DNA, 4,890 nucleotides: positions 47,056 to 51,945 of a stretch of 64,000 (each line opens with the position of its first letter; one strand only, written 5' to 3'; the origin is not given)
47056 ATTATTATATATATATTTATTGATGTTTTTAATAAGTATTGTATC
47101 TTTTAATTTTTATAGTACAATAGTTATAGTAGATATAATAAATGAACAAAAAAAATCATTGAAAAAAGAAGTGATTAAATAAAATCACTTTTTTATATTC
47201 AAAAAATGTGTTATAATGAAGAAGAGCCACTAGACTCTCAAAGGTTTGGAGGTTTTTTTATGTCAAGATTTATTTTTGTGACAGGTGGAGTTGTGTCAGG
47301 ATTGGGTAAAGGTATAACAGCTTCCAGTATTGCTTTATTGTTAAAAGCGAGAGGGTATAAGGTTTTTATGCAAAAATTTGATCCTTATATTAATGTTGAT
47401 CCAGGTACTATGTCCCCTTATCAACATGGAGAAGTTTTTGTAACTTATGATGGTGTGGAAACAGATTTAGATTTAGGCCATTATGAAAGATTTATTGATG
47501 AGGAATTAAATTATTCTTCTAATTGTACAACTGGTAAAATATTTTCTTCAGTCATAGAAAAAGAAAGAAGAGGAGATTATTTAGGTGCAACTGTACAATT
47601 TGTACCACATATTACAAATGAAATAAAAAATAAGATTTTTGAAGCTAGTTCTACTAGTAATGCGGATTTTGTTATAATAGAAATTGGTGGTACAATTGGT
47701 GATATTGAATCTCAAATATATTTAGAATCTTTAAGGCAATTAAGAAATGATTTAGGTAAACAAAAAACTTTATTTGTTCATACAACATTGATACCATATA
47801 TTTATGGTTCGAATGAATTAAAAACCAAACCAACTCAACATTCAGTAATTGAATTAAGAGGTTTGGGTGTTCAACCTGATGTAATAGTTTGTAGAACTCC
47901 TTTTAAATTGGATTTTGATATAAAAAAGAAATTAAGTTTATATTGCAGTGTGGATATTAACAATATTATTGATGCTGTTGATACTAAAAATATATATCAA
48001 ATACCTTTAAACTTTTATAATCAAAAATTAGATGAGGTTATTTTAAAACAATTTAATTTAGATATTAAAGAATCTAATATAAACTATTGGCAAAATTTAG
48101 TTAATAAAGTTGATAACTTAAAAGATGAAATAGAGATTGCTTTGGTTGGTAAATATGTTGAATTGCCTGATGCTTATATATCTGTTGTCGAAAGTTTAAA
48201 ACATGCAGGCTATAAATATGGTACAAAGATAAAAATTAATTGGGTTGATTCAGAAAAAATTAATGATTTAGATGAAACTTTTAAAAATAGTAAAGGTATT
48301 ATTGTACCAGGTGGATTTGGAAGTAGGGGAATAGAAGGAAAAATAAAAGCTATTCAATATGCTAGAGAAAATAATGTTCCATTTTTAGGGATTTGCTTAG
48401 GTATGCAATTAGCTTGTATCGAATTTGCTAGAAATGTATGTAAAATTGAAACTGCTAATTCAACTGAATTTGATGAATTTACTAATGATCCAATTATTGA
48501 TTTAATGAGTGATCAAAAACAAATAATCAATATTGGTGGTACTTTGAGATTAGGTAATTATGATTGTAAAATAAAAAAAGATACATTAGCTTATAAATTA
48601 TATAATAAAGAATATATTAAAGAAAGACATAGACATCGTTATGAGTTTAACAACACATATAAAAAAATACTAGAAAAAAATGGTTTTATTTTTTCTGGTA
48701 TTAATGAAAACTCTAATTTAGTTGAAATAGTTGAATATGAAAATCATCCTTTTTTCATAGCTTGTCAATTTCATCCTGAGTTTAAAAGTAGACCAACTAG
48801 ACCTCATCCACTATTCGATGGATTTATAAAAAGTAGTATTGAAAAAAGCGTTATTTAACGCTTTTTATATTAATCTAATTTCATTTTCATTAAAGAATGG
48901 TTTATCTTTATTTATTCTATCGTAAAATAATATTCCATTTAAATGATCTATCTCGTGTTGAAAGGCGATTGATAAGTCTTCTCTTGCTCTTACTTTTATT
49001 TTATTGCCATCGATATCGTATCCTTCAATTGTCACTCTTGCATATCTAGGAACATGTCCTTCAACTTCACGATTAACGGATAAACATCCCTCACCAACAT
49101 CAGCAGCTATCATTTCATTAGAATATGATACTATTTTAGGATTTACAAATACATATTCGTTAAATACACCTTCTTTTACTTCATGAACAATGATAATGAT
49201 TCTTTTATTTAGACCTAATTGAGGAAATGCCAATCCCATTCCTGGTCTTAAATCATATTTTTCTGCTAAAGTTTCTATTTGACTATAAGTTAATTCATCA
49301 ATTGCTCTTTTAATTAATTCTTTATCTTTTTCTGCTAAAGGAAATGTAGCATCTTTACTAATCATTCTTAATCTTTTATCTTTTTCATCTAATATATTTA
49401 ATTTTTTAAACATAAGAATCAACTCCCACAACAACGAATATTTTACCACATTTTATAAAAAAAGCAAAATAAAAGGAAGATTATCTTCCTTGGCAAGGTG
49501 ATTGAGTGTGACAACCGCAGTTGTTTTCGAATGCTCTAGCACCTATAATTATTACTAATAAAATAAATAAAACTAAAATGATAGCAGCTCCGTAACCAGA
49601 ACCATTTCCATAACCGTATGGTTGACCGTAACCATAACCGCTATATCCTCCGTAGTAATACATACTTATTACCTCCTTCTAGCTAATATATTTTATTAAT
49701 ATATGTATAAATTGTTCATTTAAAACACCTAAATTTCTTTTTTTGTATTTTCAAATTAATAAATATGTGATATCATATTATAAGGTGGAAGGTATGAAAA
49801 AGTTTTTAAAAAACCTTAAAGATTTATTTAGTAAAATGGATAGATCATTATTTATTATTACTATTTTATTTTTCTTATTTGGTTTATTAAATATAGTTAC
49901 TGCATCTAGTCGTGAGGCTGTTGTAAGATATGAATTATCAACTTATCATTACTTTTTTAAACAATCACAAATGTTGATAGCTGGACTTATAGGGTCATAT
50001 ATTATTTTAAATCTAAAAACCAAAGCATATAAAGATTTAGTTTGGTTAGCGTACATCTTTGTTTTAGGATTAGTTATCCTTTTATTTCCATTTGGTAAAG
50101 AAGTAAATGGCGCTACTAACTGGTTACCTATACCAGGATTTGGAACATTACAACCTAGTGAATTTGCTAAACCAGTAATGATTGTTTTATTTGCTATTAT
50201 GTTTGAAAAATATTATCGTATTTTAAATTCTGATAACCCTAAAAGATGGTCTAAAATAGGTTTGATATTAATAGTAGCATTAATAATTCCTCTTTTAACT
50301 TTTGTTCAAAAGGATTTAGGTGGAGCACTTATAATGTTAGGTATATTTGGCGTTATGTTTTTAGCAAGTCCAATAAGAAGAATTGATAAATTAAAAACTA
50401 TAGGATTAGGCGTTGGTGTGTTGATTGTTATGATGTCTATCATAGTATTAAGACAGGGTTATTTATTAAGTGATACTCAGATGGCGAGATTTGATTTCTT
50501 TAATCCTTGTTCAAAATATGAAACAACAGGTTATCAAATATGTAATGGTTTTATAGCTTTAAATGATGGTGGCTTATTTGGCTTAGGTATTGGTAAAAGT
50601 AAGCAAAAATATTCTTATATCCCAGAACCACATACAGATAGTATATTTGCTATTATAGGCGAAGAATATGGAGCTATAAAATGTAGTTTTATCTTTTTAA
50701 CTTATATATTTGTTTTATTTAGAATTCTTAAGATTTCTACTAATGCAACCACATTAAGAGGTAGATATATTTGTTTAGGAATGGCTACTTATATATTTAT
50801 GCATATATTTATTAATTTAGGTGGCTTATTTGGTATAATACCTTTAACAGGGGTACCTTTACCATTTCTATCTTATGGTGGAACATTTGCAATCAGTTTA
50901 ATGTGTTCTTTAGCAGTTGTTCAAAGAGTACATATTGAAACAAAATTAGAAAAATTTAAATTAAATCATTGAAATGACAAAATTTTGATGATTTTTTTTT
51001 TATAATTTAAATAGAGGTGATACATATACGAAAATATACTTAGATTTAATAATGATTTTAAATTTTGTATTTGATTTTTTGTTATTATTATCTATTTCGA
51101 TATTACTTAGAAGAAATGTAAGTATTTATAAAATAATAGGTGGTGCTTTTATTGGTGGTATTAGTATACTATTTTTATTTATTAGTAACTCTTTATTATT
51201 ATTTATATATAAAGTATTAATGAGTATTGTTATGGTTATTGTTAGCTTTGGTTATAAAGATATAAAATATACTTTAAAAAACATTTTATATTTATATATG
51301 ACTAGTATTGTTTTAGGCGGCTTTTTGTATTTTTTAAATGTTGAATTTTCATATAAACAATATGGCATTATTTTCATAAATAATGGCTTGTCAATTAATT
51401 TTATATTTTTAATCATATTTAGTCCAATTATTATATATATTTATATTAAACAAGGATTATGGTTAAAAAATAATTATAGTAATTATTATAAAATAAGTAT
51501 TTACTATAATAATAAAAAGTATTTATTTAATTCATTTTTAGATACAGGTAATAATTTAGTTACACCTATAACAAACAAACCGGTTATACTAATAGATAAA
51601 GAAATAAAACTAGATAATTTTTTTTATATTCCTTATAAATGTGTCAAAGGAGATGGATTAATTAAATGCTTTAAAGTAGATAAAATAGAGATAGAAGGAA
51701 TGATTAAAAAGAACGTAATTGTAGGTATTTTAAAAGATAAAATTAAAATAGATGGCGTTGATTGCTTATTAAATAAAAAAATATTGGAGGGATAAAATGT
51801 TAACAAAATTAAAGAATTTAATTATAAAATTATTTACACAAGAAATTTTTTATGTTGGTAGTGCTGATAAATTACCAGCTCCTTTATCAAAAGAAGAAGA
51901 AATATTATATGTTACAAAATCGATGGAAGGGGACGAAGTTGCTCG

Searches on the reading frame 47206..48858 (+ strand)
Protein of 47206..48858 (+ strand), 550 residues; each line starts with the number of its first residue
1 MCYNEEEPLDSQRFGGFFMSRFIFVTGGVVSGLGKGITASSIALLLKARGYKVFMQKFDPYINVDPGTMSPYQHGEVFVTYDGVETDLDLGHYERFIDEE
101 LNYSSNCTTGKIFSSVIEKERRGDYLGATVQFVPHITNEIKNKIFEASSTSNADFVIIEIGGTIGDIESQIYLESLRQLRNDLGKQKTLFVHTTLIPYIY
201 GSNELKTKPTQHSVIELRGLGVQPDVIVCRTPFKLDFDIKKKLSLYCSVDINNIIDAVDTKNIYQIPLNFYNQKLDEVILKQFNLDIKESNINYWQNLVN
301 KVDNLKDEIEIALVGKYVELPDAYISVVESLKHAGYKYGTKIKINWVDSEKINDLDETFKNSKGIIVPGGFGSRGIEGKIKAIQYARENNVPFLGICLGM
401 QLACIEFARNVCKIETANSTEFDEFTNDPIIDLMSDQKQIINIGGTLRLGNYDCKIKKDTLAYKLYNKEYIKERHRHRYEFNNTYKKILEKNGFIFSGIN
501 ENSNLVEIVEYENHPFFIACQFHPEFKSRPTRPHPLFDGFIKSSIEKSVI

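Call 80: search_protein_families(library=pfam, proteins=[window:47206-48858:+], max_evalue=0.00001)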
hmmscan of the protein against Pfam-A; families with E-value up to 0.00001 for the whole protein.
window:47206-48858:+ (550 aa): 3 families
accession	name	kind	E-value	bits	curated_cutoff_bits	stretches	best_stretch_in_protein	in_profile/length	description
PF06418.20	CTP_synth_N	-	4.3e-122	407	26.1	1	21-285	1-265/265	CTP synthase N-terminus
PF00117.34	GATase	-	6e-47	160.2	22.8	1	320-542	2-189/190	Glutamine amidotransferase class-I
PF07722.19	Peptidase_C26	-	3.3e-07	30.7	20.5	1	381-525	96-219/219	Peptidase C26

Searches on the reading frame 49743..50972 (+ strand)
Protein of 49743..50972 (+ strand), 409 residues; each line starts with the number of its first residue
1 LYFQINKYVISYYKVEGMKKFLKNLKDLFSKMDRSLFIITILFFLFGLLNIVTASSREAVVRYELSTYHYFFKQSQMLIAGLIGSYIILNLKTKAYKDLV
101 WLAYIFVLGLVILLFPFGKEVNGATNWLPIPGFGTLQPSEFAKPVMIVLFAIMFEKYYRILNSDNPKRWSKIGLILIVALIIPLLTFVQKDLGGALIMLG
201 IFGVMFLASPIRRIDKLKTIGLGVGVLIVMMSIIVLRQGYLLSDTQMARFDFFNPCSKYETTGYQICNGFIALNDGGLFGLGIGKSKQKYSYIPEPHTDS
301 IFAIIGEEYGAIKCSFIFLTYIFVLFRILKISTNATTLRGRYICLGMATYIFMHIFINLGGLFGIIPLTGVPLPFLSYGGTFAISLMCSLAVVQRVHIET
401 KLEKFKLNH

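Call 96: search_protein_families(library=pfam, proteins=[window:49743-50972:+], max_evalue=0.00001)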
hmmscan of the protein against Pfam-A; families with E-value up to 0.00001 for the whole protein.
window:49743-50972:+ (409 aa): 1 family
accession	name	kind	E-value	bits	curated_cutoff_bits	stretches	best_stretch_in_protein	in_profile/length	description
PF01098.24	FTSW_RODA_SPOVE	-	2.9e-77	260.5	26.4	1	35-401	3-355/356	Cell cycle protein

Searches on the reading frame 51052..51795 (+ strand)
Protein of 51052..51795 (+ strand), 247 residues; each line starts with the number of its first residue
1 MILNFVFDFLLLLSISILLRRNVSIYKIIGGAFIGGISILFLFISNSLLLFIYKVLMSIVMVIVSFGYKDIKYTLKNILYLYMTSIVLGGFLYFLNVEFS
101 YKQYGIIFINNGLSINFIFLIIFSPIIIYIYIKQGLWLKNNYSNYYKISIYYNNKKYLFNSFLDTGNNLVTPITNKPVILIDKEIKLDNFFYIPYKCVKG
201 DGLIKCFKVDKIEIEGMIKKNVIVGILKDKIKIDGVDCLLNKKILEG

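Call 96: search_protein_families(library=pfam, proteins=[window:51052-51795:+], max_evalue=0.00001)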
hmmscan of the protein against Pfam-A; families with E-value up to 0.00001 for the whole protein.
window:51052-51795:+ (247 aa): 1 family
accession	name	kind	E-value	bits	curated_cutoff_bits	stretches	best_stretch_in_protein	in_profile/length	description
PF03419.18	Peptidase_U4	-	3.6e-40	138.5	28.4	1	2-244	9-284/284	Sporulation factor SpoIIGA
